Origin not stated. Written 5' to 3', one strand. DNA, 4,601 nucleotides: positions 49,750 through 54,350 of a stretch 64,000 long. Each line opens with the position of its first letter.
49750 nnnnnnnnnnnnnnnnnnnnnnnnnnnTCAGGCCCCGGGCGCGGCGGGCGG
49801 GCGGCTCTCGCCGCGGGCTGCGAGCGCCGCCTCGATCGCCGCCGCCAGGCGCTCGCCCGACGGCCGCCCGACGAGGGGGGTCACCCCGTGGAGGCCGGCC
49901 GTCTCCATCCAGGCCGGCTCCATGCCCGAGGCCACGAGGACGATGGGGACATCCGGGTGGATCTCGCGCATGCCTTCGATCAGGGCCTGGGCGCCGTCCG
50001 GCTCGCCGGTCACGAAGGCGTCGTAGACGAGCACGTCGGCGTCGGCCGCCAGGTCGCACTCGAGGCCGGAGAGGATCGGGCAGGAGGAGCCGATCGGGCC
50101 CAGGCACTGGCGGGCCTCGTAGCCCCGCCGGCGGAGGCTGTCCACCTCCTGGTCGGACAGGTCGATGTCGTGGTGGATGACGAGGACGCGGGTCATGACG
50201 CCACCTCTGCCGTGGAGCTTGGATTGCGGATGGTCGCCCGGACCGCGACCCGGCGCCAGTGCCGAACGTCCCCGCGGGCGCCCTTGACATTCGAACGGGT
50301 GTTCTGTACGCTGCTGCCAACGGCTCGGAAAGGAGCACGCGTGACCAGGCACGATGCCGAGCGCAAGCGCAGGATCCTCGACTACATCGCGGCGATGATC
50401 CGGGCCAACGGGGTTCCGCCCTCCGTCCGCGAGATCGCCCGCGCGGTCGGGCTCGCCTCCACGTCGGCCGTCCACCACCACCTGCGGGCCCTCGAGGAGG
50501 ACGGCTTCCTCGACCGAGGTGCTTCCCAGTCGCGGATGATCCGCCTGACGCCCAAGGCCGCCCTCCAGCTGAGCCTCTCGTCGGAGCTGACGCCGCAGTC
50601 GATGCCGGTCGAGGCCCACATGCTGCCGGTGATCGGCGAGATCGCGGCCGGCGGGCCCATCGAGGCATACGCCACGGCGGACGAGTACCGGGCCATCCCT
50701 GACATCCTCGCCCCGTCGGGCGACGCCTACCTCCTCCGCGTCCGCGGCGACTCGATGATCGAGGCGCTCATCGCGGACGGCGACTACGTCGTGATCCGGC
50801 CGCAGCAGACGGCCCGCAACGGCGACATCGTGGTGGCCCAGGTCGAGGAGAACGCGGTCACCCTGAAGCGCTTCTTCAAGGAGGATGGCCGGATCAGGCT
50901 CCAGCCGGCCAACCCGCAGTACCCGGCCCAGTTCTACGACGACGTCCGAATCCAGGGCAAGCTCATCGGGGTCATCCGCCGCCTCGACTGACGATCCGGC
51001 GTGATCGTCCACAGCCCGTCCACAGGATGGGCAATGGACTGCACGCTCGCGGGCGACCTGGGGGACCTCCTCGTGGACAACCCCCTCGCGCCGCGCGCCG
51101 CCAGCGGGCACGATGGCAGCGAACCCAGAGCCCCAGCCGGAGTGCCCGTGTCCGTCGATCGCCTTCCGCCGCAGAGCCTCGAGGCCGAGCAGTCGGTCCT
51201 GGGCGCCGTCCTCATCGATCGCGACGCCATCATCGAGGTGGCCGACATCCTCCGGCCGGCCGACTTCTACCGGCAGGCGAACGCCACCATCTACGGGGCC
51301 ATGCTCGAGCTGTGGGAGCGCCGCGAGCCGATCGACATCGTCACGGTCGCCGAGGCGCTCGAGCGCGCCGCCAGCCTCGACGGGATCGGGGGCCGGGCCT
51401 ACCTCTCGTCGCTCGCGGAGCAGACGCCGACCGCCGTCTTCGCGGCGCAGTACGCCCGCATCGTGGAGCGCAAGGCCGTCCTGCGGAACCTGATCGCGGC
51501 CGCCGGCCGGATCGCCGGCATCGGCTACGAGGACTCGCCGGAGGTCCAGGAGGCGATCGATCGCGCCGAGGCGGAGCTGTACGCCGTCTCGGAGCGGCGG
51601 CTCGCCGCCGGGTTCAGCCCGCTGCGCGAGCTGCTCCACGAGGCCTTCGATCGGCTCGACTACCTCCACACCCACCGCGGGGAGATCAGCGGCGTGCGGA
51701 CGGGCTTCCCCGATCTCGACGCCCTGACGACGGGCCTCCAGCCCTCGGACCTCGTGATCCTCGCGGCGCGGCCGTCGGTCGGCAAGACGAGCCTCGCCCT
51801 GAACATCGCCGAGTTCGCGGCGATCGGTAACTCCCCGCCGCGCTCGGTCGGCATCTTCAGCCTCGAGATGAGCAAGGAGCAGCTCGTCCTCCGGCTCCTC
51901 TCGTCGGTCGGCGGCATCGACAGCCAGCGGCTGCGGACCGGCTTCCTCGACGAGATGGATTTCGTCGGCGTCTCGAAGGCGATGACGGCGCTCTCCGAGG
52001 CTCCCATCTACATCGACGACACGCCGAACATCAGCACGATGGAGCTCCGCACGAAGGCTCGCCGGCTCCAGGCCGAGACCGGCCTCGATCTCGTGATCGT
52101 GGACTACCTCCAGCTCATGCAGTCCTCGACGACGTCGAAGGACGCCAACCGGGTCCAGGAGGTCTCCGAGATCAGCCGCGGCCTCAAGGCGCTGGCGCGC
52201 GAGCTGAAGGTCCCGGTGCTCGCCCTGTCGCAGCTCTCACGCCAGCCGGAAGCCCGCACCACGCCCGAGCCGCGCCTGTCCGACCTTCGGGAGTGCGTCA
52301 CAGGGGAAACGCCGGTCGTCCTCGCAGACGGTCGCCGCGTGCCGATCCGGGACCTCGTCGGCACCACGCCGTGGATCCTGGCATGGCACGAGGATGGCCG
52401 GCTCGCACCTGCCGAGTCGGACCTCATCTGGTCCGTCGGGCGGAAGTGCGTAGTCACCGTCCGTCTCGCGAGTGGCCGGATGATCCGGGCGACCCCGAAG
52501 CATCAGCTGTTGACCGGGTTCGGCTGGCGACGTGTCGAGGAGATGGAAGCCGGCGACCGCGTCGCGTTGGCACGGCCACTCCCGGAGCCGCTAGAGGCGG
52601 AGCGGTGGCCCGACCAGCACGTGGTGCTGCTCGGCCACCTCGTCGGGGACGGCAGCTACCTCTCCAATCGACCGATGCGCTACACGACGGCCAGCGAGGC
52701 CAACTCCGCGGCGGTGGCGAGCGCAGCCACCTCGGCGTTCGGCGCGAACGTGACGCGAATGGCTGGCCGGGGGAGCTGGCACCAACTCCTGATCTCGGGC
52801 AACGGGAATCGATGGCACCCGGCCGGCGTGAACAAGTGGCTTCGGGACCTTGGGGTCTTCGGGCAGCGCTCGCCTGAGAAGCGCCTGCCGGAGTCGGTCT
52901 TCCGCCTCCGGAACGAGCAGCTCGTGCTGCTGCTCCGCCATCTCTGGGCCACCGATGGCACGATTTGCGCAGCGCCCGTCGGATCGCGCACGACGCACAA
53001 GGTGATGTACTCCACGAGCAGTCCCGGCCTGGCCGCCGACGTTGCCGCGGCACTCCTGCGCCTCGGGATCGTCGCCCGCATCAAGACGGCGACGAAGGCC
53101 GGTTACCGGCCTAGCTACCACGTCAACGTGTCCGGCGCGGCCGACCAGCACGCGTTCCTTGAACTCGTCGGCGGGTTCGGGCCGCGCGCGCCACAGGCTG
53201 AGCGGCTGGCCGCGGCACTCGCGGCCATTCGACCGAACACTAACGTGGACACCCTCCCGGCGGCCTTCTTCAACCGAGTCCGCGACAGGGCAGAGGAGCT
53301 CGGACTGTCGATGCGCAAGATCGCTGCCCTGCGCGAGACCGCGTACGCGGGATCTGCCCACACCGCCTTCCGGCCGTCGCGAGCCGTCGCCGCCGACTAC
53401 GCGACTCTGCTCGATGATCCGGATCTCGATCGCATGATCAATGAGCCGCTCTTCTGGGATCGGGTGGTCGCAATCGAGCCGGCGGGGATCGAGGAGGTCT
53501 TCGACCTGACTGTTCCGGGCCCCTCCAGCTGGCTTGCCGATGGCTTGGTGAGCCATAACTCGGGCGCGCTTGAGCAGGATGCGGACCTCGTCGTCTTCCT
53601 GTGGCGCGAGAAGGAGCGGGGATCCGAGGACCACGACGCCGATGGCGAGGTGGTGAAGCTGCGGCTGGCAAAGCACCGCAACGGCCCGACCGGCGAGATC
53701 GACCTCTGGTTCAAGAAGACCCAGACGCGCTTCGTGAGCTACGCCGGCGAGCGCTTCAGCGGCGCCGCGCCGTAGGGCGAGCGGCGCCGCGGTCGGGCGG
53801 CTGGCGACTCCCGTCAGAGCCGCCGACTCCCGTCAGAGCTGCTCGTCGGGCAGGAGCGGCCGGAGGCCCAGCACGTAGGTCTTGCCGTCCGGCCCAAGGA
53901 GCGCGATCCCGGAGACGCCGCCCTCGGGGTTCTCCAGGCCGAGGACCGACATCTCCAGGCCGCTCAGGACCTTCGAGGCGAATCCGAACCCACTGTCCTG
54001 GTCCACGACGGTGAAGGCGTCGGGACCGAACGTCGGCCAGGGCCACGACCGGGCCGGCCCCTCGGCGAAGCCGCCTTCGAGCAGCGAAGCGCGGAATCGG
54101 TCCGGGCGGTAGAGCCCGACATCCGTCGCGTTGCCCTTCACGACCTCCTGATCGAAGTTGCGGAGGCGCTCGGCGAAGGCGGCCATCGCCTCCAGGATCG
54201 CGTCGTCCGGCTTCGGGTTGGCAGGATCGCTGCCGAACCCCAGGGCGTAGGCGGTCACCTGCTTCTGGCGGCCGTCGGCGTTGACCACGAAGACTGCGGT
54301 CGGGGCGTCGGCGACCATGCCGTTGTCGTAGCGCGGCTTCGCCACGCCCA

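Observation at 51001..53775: Replicative helicase DnaB interrupted by a 422-aa intein with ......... homing endonuclease, sitting 10 bp downstream of lexA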

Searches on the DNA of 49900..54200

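Call 30: search_rna_families(source=window, start=49900, end=54200, threshold=evalue, max_evalue=1)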
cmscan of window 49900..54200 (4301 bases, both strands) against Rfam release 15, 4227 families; matches with E-value up to 1: 1.
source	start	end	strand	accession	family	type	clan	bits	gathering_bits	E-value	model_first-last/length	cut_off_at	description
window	50565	50625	+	RF04231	mir-9191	Gene; miRNA;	-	25.9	100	0.074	1-73/73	no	mir-9191 microRNA precursor family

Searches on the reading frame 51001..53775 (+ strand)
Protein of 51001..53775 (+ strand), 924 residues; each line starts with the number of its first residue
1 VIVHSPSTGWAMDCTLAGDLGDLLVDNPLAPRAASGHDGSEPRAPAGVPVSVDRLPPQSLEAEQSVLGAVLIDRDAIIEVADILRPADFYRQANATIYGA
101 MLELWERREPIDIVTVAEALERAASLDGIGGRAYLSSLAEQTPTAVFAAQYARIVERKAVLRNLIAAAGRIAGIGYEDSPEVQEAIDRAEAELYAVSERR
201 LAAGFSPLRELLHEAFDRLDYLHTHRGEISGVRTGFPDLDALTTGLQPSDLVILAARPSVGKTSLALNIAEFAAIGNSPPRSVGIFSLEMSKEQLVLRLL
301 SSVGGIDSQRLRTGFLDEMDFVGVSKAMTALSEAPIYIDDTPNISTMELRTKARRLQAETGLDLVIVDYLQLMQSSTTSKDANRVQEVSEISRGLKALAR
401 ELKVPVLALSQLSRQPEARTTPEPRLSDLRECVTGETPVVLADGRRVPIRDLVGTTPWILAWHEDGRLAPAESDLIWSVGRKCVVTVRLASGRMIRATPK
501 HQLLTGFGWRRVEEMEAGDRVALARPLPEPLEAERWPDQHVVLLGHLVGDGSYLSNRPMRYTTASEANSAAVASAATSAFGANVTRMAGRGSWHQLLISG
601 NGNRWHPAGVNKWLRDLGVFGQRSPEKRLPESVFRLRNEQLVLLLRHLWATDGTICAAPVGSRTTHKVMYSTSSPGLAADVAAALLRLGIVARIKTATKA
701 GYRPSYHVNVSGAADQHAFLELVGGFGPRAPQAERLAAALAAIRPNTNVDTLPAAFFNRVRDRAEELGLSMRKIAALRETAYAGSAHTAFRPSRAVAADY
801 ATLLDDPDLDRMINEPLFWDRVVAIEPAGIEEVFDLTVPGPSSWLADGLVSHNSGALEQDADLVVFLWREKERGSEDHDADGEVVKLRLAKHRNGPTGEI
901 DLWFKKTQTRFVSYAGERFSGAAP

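Call 5: search_protein_families(library=pfam, proteins=[window:51001-53775:+], max_evalue=0.01)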
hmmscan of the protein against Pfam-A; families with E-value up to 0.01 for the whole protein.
window:51001-53775:+ (924 aa): 5 families
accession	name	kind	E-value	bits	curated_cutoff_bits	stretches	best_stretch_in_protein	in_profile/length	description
PF03796.21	DnaB_C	-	1.3e-92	310.2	27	2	231-432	1-198/255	DnaB-like helicase C terminal domain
PF00772.26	DnaB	-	4.6e-33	113.8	23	1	56-156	2-102/103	DnaB-like helicase N terminal domain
PF14528.11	LAGLIDADG_3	-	6.2e-17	62.1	22.5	1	640-724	2-82/82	LAGLIDADG-like domain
PF14890.11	Intein_splicing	-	4.4e-15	56.3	35.8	1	439-853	1-155/155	Intein splicing domain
PF13481.12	AAA_25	-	9.3e-12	45.4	27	1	232-413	15-191/195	AAA domain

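Call 43: search_protein_families(library=ncbifam, proteins=[window:51148-53775:+], max_evalue=0.001)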
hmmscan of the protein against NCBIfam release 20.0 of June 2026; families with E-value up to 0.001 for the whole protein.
window:51148-53775:+ (875 aa): 28 families (the best 25 are shown)
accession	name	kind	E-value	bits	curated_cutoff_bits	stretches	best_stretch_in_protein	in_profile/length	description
NF005852.0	PRK07773.1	equivalog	3.8e-274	912.2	780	1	3-864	20-882/886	replicative DNA helicase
TIGR00665.1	DnaB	equivalog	2e-152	508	385.25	1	6-865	1-433/435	replicative DNA helicase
NF004384.0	PRK05748.1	equivalog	1.6e-149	498.3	525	2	3-383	6-384/452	replicative DNA helicase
NF004109.0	PRK05595.1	equivalog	1.5e-127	426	737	2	8-384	9-381/444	replicative DNA helicase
NF006606.0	PRK09165.1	equivalog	3.5e-118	395.3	540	2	6-383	20-412/497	replicative DNA helicase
NF006443.0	PRK08760.1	equivalog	6.9e-117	390.7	741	2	5-384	31-409/476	replicative DNA helicase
TIGR03600.1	phage_DnaB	exception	2.4e-115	385.9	498.65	2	10-382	1-372/421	phage replicative helicase, DnaB family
NF005424.0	PRK07004.1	equivalog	1.1e-113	380.3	834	2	5-384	13-394/460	replicative DNA helicase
NF005945.0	PRK08006.1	equivalog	2.4e-107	359.7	898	2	5-384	25-406/471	replicative DNA helicase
NF040583.1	dnaB_SPI-7_type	exception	5.4e-107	358.5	655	2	8-383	2-376/434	SPI-7-type island replicative DNA helicase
NF006458.0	PRK08840.1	equivalog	7e-107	358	884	2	5-385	18-400/464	replicative DNA helicase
NF005369.0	PRK06904.1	equivalog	1.5e-104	350.4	809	2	6-384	24-406/474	replicative DNA helicase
NF006306.0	PRK08506.1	equivalog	3.1e-94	316.3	596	2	10-383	6-371/472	replicative DNA helicase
NF004967.0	PRK06321.1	equivalog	4.4e-92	309.4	751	2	6-384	15-409/472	replicative DNA helicase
NF005240.0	PRK06749.1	subfamily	4.4e-79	266.3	686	2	9-383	4-369/428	replicative DNA helicase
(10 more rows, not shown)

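Call 59: find_encoding_contigs(protein=window:51148-53775:+, flank=3000, max_places=3)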
Protein window:51148-53775:+ (875 aa): no gene with exactly this product is on record in the collection.

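Call 60: find_encoding_contigs(protein=window:51001-53775:+, flank=3000, max_places=3)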
Protein window:51001-53775:+ (924 aa): no gene with exactly this product is on record in the collection.

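Call 61: find_encoding_contigs(protein=window:51034-53775:+, flank=3000, max_places=3)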
Protein window:51034-53775:+ (913 aa): no gene with exactly this product is on record in the collection.

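Call 63: find_encoding_contigs(protein=window:51148-53772:+, flank=3000, max_places=3)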
Protein seq(875 aa) (875 aa): no gene with exactly this product is on record in the collection.

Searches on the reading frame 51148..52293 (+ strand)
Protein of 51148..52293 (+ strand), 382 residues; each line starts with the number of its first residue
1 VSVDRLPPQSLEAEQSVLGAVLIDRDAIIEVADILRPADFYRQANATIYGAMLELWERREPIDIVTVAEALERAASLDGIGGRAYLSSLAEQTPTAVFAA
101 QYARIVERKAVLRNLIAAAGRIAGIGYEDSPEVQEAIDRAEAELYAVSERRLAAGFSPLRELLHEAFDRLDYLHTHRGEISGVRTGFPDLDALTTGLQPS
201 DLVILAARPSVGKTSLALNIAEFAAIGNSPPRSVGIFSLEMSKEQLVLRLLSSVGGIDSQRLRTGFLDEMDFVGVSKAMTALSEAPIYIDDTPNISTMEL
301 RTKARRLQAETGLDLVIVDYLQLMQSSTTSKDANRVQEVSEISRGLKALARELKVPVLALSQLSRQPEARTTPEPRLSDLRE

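Call 7: find_related_loci(query=window:51148-52293:+, collection=genome_contigs, flank=6000)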
Query window:51148-52293:+ (382 aa) in genome_contigs; peptide patterns used: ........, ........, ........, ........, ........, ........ (x = any residue, [..] = any of these).
600 stretches matched a pattern (row limit reached: there are more); 595 encode a relative of the query (tblastn E <= 1e-3); the best 80 are kept; 80 distinct loci.
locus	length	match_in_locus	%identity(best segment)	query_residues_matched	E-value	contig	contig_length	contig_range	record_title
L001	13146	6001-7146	92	1-382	0e+0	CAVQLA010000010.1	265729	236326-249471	MAG: uncultured Chloroflexia bacterium isolate MFD00032.bin.1.157 genome assembly, contig: contig_55777, whole genome sh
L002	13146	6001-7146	92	1-382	0e+0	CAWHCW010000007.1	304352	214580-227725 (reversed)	MAG: uncultured Chloroflexia bacterium isolate MFD00905.bin.2.154 genome assembly, contig: contig_24368, whole genome sh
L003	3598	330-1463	81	3-382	0e+0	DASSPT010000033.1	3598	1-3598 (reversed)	MAG TPA_asm: Gemmatimonadota bacterium isolate SMAG_U1285 k141_149034, whole genome shotgun sequence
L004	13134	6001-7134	80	3-382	0e+0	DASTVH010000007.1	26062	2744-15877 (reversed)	MAG TPA_asm: Candidatus Limnocylindrales bacterium isolate SMAG_U2354 k141_1450658, whole genome shotgun sequence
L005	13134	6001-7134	76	3-382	0e+0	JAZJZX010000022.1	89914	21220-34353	MAG: Chloroflexota bacterium isolate ADI_H2L1_1_122_18_3-bin042_1 ADIH2L11_B042_1_000000000022, whole genome shotgun seq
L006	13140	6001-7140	75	1-382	0e+0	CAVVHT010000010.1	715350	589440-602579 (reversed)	MAG: uncultured Chloroflexia bacterium isolate MFD02840.bin.3.353 genome assembly, contig: contig_9136, whole genome sho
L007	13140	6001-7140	75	1-382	0e+0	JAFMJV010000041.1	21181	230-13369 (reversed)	MAG: Chloroflexota bacterium isolate DEBay_Sum019D_L_G_81 NODE_2118_length_21181_cov_24.984095, whole genome shotgun seq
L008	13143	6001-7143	73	1-382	0e+0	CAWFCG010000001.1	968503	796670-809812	MAG: uncultured Chloroflexia bacterium isolate MFD04716.bin.1.249 genome assembly, contig: contig_10538, whole genome sh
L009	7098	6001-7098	73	3-370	5e-180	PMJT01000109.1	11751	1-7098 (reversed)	MAG: Chloroflexi bacterium isolate fen_1046 73.20120600_E2D.42_contig_34287, whole genome shotgun sequence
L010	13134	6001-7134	79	3-382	0e+0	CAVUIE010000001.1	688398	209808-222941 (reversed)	MAG: uncultured Chloroflexia bacterium isolate MFD02242.bin.2.82 genome assembly, contig: contig_2152, whole genome shot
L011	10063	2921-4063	63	1-382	4e-151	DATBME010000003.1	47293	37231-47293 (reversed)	MAG TPA_asm: Candidatus Limnocylindria bacterium isolate SMAG_U3990 k141_619484, whole genome shotgun sequence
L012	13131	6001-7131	59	1-382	4e-139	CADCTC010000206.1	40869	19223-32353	MAG: uncultured Chloroflexi bacterium isolate AVDCRST_MAG77 genome assembly, contig: NODE41, whole genome shotgun sequen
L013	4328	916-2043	56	4-382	1e-133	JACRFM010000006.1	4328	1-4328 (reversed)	MAG: Candidatus Kerfeldbacteria bacterium isolate NC_groundwater_1725_Pr3_B-0.1um_43_11 SR-2_scaffold_141_267903, whole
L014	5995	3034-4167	56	2-382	9e-130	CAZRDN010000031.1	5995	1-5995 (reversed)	MAG TPA_asm: uncultured Gammaproteobacteria bacterium isolate SRP329715_co1_108 genome assembly, contig: NODE_20580_leng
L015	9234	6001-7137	54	3-382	1e-128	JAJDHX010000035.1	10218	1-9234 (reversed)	Selenomonadales bacterium OttesenSCG-928-I06 AH-928-I06_NODE_35, whole genome shotgun sequence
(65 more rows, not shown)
